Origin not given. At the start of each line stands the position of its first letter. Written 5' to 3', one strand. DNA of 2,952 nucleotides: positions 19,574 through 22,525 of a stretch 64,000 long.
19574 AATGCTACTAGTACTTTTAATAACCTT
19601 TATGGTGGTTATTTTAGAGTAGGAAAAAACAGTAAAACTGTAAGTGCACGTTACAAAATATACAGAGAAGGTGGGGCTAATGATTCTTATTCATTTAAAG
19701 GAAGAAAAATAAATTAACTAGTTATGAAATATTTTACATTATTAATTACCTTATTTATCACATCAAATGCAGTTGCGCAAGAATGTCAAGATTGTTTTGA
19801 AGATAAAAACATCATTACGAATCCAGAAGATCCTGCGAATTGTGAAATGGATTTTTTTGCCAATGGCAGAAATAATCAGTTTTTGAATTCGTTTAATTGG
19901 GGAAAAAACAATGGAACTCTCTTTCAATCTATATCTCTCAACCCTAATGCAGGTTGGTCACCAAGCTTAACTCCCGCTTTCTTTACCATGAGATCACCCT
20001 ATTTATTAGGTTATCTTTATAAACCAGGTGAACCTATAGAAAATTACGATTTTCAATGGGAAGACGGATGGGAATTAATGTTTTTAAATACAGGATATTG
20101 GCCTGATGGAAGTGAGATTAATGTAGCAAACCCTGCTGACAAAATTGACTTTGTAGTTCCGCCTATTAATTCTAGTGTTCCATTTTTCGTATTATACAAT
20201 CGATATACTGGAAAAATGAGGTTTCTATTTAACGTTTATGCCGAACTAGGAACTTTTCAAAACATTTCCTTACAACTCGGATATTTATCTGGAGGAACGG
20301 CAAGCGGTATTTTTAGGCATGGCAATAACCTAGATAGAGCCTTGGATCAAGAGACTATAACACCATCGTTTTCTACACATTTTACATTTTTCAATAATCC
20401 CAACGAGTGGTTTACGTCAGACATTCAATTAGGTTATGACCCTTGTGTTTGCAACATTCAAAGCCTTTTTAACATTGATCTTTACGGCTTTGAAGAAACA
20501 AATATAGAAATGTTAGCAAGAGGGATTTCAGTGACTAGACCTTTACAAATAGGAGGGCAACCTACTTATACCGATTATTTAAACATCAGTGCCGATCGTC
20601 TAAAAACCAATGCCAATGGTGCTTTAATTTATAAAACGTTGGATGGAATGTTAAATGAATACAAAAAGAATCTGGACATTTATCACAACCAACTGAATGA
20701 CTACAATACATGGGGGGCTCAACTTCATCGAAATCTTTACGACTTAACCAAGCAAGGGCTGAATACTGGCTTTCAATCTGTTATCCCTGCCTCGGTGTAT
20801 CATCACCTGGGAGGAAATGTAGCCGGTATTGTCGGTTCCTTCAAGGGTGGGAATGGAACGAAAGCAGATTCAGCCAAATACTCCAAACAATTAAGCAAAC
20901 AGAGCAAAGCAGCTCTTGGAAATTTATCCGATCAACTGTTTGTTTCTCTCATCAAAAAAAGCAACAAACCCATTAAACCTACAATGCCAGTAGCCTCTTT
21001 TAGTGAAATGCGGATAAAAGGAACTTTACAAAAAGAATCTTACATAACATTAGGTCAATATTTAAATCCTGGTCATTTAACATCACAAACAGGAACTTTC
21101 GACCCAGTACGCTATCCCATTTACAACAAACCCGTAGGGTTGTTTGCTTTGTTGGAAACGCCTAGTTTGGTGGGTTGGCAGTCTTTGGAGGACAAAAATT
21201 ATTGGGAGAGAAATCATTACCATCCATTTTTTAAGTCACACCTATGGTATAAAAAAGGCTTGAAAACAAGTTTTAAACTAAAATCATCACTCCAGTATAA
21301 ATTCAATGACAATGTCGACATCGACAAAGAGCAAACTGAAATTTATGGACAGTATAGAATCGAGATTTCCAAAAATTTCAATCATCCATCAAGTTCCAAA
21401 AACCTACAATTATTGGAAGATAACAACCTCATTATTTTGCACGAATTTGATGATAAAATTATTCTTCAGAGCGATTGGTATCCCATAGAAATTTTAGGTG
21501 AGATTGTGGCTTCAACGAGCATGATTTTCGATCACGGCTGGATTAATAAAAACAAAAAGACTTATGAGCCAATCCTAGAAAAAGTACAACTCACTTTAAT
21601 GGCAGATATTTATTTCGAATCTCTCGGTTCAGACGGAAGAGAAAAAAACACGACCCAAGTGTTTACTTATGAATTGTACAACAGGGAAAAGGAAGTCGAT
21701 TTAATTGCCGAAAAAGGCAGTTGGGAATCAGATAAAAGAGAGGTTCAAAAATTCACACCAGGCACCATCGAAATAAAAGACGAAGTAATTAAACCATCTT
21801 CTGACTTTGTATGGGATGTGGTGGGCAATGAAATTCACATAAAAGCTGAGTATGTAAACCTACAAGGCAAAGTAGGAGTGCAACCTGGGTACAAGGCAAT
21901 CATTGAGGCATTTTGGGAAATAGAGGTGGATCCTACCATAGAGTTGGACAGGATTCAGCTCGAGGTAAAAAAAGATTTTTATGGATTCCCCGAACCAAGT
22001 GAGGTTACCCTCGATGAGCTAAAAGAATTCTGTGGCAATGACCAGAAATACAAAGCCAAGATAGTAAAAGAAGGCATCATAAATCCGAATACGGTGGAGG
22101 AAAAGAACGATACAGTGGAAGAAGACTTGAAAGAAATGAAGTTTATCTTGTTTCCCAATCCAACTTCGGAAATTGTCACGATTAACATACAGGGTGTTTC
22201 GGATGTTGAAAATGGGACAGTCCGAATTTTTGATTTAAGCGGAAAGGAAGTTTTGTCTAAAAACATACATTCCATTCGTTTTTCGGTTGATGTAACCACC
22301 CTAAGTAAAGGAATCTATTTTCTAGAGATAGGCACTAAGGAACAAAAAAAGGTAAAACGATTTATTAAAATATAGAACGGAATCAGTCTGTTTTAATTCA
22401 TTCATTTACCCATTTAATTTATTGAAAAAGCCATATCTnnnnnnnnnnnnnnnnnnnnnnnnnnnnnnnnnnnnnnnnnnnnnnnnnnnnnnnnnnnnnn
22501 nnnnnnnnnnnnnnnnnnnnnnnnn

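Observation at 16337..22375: Compact five-gene same-strand locus: tail-fibre-like secreted protein, three mosaic lipoproteins and a large T9SS cargo (candidate uncharacterised cell-surface system)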

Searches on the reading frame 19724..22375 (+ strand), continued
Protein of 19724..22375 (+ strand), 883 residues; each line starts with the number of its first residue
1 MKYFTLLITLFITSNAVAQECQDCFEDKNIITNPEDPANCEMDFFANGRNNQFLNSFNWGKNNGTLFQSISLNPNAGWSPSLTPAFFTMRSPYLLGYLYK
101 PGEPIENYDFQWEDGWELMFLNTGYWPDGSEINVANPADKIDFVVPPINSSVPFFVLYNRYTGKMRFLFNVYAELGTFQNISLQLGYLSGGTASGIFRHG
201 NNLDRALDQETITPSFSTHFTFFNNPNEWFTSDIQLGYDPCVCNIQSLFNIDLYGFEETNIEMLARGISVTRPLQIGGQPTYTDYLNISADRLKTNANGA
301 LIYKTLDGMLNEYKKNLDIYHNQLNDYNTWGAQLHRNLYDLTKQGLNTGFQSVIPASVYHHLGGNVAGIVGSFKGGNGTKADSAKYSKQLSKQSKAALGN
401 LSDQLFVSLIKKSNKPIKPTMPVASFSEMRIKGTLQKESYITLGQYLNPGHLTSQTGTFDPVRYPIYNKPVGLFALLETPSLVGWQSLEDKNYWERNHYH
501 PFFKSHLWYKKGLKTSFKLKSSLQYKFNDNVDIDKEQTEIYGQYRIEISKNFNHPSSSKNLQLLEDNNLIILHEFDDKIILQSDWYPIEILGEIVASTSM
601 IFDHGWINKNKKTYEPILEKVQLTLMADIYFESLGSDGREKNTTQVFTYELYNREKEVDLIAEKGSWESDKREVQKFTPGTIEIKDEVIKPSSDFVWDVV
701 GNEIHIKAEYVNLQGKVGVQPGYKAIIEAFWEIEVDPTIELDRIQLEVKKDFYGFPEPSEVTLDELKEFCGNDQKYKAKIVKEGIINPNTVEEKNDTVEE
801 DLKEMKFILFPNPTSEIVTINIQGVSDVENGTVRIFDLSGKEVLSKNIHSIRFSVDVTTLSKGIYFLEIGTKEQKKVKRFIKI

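Call 30: fold_search(model_id=the predicted structure, library=pdb)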
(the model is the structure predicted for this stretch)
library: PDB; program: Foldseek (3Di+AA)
matches with E <= 10: 1214; with E <= 0.001: 4
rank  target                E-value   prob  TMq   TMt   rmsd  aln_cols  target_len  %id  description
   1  7c7u_B                1.0e-05  1.00  0.09  0.14  19.8       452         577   11  Biofilm associated protein - BSP domain (released 2021-05-12)
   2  4g5a_A                2.6e-04  1.00  0.08  0.66  10.3       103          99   18  Crystal structure of a putative member of duf 3244 protein family (BT_1867) from Bacteroides thetaiotaomicron VPI-5482 (released 2012-09-19)
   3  8glk_D                5.3e-04  1.00  0.08  0.78   2.8        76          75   24  The Type 9 Secretion System dGldL peak II, NucA substrate bound complex (released 2024-01-31)
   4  8qb1_A                5.9e-04  1.00  0.08  0.74   3.6        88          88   19  C-terminal domain of mirolase from Tannerella forsythia (released 2024-02-28)
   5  8qb1_C                1.2e-03  1.00  0.08  0.77   3.3        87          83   17  C-terminal domain of mirolase from Tannerella forsythia (released 2024-02-28)
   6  3sd2                  2.8e-03  1.00  0.08  0.65   5.8        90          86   14  Crystal structure of a putative member of duf3244 protein family (BT_3571) from Bacteroides thetaiotaomicron vpi-5482 at (released 2011-06-29)
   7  6rur_B                3.1e-03  0.14  0.08  0.08  45.9       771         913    8  Structure of the SCIN stabilized C3bBb convertase bound to properdin (released 2019-08-21)
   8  6za2_A                3.9e-03  0.35  0.08  0.07  31.2       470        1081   11  Crystal structure of dimeric latent PorU from Porphyromonas gingivalis (released 2021-09-29)
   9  1edy_B                4.4e-03  0.69  0.08  0.33  11.8       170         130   11  CRYSTAL STRUCTURE OF RAT ALPHA 1-MACROGLOBULIN RECEPTOR BINDING DOMAIN (released 2000-12-01)
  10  5m11                  5.2e-03  1.00  0.08  0.09   2.7        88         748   19  Structural and functional probing of PorZ, an essential bacterial surface component of the type-IX secretion system of h (released 2016-11-09)
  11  6za2_B                6.1e-03  0.33  0.08  0.07  31.2       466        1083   13  Crystal structure of dimeric latent PorU from Porphyromonas gingivalis (released 2021-09-29)
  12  3gd1_E                1.2e-02  0.08  0.06  0.12  25.7       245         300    6  Structure of an Arrestin/Clathrin complex reveals a novel clathrin binding domain that modulates receptor trafficking (released 2009-08-25)
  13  8gcd_A                1.3e-02  0.13  0.07  0.07  23.9       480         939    7  Full length Integrin AlphaIIbBeta3 in inactive state (released 2024-03-06)
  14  7ptp_A                1.3e-02  0.11  0.08  0.10  32.9       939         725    8  In-situ structure of pentameric S-layer protein (released 2021-12-15)
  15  6tyb_C                1.3e-02  1.00  0.07  0.31   4.0        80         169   12  Isolation and Structure of an Antibody that Fully Neutralizes Isolate SIVmac239 Reveals Functional Similarity of SIV a (released 2019-10-02)
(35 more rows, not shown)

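Call 42: search_solved_structures(query=A3, max_evalue=10)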
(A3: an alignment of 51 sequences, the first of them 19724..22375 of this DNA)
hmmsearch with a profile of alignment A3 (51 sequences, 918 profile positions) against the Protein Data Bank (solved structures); distinct sequences matched with E-value up to 10: 14.
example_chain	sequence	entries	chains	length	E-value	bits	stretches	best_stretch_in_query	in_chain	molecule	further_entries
8glk_D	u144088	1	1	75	6.3e-11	44.3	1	840-917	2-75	Endonuclease I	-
5jvk_A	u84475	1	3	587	8e-10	40.7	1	837-917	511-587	Uncharacterized protein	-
8glj_D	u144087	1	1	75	4.4e-09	38.2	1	839-917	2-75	Por secretion system C-terminal sorting domain-containing protein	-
7pzj_A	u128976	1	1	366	9.7e-08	33.8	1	830-913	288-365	Lipase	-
5uyt_A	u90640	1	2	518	1e-05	27.1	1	839-915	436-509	Ice-binding protein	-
8qb1_A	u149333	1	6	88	1.7e-05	26.4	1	840-917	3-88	Mirolase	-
8h97_A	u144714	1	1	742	0.00016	23.1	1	835-917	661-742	Beta-agarase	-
5mv9_A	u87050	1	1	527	0.012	17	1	92-131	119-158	Unconventional myosin-VIIa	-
5hfs_A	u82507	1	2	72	0.07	14.4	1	860-917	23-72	Gingipain R2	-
7pq4_A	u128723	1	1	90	0.12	13.6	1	860-917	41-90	Arginine-specific cysteine proteinase (Arg-gingipain)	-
4v8h_AX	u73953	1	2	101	0.32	12.2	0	699-742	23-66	Probable sigma(54) modulation protein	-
5ag9_A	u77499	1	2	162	0.39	11.9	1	861-917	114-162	Gingipain R2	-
5ag8_A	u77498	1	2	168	0.43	11.8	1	861-917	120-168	GINGIPAIN R2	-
2rql_A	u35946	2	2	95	0.59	11.3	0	699-742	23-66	Probable sigma-54 modulation protein | Ribosome hibernation promoting factor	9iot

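Call 43: search_protein_families(library=pfam, alignment_id=A3, max_evalue=0.1)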
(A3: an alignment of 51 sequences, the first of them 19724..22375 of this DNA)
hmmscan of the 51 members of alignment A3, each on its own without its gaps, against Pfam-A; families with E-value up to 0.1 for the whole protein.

A. member 1, window:19724-22375:+ (883 aa): 2 families
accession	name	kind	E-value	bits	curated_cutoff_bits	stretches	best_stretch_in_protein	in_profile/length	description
PF18962.6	Por_Secre_tail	-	9.4e-15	55.1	27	1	809-881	1-74/75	Secretion system C-terminal sorting domain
PF13585.12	CHU_C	-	0.002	18.6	27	1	820-881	18-84/86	CHU_C Type IX secretion signal domain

B. families by the number of members that match (of 51 scanned): 19 families
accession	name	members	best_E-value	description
PF18962.6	Por_Secre_tail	51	5.5e-17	Secretion system C-terminal sorting domain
PF11589.14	DUF3244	15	3.6e-05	Domain of unknown function (DUF3244)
PF13585.12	CHU_C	3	0.002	CHU_C Type IX secretion signal domain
PF17210.9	SdrD_B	3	0.0024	SdrD B-like domain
PF23120.1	PEX6_N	2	0.046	Peroxisomal ATPase 6 N-terminal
PF20137.4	DUF6527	1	0.011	Family of unknown function (DUF6527)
PF12505.14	DUF3712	1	0.019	Protein of unknown function (DUF3712)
PF14120.11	YhzD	1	0.019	YhzD-like protein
PF05370.16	DUF749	1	0.04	Domain of unknown function (DUF749)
PF19077.6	Big_13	1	0.048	Bacterial Ig-like domain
PF00899.27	ThiF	1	0.052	ThiF family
PF15621.11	PROL5-SMR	1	0.06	Proline-rich submaxillary gland androgen-regulated family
PF12059.13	DUF3540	1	0.06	Protein of unknown function (DUF3540)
PF08030.17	NAD_binding_6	1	0.061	Ferric reductase NAD binding domain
PF22898.2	NOMO1-like_1st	1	0.067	BOS complex subunit NOMO1-like, first beta sandwich domain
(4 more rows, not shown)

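Call 52: find_encoding_contigs(protein=P0028, flank=6000, max_places=4)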
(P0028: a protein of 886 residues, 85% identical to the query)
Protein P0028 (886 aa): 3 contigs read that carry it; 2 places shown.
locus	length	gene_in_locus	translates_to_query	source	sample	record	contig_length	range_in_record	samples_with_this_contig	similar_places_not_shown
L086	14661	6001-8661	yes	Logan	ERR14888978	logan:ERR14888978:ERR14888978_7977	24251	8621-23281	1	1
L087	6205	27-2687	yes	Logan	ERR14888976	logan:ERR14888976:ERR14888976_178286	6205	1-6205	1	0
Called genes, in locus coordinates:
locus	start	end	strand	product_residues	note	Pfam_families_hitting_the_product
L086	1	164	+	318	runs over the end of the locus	PF01551:Peptidase_M23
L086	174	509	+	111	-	PF00376:MerR, PF13411:MerR_1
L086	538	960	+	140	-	PF01242:PTPS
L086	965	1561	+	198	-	PF01227:GTP_cyclohydroI, PF14489:QueF (faint)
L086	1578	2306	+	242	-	PF01027:Bax1-I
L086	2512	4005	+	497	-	PF03321:GH3, PF23571:GH3_M, PF23572:GH3_C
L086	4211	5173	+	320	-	-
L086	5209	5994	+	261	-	-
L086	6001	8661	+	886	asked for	PF18962:Por_Secre_tail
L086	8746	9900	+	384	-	PF01118:Semialdhyde_dh (faint), PF02670:DXP_reductoisom, PF08436:DXP_redisom_C, PF13288:DXPR_C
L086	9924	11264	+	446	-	PF02163:Peptidase_M50, PF17820:PDZ_6 (faint), PF13180:PDZ_2 (faint), PF00595:PDZ (faint)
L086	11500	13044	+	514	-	PF14501:HATPase_c_5 (faint), PF02518:HATPase_c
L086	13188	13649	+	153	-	PF20105:DUF6495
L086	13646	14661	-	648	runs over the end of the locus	PF13292:DXP_synthase_N, PF02779:Transket_pyr, PF02780:Transketolase_C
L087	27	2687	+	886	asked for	PF18962:Por_Secre_tail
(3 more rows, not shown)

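Call 53: find_encoding_contigs(protein=P0029, flank=6000, max_places=3)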
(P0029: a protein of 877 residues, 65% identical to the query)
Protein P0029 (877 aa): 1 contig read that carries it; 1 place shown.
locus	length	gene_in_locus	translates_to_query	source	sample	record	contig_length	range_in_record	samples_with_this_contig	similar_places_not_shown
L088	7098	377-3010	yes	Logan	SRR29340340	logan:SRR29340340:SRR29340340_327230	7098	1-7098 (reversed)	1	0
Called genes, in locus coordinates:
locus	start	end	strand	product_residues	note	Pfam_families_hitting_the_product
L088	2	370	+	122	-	?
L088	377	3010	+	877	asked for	PF18962:Por_Secre_tail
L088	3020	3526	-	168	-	-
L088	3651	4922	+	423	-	PF00083:Sugar_tr, PF07690:MFS_1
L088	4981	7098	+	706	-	?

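Call 65: fold_search(model_id=the predicted structure, library=viral)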
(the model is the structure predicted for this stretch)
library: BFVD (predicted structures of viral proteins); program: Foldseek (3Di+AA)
matches with E <= 10: 577; with E <= 0.001: 5
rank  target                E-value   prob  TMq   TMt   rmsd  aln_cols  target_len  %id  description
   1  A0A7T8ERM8            5.7e-05  1.00  0.09  0.31  20.9       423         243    8  (no name in the UniProt tables at hand)
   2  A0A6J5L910            2.7e-04  1.00  0.08  0.28  12.2       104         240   22  Secretion system C-terminal sorting domain [uncultured Caudovirales phage]
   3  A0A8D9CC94            4.9e-04  1.00  0.08  0.57   2.4        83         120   30  Putative transport protein [uncultured marine phage]
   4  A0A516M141            9.6e-04  0.72  0.08  0.19  23.2       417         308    6  (no name in the UniProt tables at hand)
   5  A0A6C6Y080            9.6e-04  0.21  0.11  0.08  30.4       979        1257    8  (no name in the UniProt tables at hand)
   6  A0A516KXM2            1.1e-03  1.00  0.07  0.10  10.7       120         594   21  (no name in the UniProt tables at hand)
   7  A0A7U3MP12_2          2.3e-03  0.23  0.07  0.07  32.1       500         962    8  (no name in the UniProt tables at hand)
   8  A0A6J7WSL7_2          2.5e-03  0.15  0.07  0.08  30.9       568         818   11  Tip attachment protein J [uncultured Caudovirales phage]
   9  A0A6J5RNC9            2.6e-03  0.16  0.06  0.05  32.5       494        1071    6  Uncharacterized protein [uncultured Caudovirales phage]
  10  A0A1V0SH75            4.5e-03  0.84  0.10  0.30   9.5       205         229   10  Uncharacterized protein [Hokovirus HKV1]
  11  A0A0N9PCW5            1.2e-02  1.00  0.07  0.16   5.5        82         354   17  (no name in the UniProt tables at hand)
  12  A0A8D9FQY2            1.2e-02  0.60  0.07  0.15  30.3       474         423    8  Protease 1 [uncultured marine phage]
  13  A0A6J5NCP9            1.8e-02  0.11  0.08  0.08  32.8       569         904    9  Uncharacterized protein [uncultured Caudovirales phage]
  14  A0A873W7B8            2.3e-02  0.06  0.04  0.06  19.8       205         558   13  SGNH hydrolase-type esterase domain-containing protein [Pseudomonas phage BUCT553]
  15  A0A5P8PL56            2.5e-02  1.00  0.08  0.57   8.3       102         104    9  Carboxypeptidase regulatory-like domain-containing protein [Stenotrophomonas phage Mendera]
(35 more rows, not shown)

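Call 94: find_related_loci(query=A3, collection=viral_contigs, flank=5000)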
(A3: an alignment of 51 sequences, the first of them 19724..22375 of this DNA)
Query A3 (883 aa) in viral_contigs; peptide patterns used: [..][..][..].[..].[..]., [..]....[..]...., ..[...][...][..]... (x = any residue, [..] = any of these).
50 stretches matched a pattern, but none encodes a relative of the query by tblastn (E <= 1e-3).

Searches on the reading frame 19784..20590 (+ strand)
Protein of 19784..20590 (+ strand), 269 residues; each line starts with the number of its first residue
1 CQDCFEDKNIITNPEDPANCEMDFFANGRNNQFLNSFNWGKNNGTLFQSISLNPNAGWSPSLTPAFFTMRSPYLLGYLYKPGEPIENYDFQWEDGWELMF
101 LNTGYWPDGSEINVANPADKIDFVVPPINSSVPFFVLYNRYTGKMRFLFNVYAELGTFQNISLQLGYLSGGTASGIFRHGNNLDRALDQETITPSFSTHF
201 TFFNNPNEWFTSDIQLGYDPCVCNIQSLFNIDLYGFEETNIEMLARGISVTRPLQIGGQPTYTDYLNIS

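Call 72: search_protein_representatives(protein=window:19784-20590:+)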
Query: 269 residues. Proteins with E-value up to 0.001 (for the whole library): 654; up to 1e-10: 234; up to 1e-30: 41. The best 150 are listed.
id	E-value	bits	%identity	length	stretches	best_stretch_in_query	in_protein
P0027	1.1e-184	628.9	100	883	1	1-269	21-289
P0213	3.2e-74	266.4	54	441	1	1-268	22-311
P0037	3.1e-66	240.2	49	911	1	1-268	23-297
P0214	1.7e-65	237.7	47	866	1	1-268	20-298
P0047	2.7e-64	233.8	44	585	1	1-268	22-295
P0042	2.4e-63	230.7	48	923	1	1-268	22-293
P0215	6.7e-52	193.1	43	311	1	1-266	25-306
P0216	8.3e-52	192.8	39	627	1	2-269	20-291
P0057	5.3e-49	183.6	43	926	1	7-257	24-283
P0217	2.0e-48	181.7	39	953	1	8-267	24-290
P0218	2.4e-48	181.5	40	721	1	2-266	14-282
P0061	1.2e-46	175.9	41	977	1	8-258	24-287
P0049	5.1e-46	173.8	39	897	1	8-267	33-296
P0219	3.2e-45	171.2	42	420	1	8-264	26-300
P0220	5.5e-45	170.4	42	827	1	8-255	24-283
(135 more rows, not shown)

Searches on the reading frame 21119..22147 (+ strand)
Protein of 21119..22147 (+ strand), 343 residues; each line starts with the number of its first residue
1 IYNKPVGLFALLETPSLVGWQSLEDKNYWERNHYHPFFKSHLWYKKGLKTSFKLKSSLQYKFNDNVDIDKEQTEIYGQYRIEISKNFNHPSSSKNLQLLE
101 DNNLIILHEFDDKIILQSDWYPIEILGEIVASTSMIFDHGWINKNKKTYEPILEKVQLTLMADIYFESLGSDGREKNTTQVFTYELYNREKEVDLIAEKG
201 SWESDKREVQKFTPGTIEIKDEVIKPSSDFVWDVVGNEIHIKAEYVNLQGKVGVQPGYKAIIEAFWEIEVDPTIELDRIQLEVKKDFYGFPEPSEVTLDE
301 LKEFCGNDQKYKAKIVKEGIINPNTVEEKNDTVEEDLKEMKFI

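Call 102: find_related_loci(query=window:21119-22147:+, collection=metagenome_contigs, flank=7000)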
Query window:21119-22147:+ (343 aa) in metagenome_contigs; peptide patterns used: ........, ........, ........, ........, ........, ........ (x = any residue, [..] = any of these).
236 stretches matched a pattern; 5 encode a relative of the query (tblastn E <= 1e-3); 5 distinct loci.
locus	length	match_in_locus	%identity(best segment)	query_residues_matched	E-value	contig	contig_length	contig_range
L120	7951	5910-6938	100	1-343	0e+0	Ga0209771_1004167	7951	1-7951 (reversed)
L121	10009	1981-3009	99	1-343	0e+0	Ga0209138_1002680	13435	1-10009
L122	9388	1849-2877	99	1-343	0e+0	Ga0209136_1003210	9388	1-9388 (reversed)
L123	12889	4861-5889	98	1-343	0e+0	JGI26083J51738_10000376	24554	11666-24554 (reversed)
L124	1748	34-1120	99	1-343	1e-135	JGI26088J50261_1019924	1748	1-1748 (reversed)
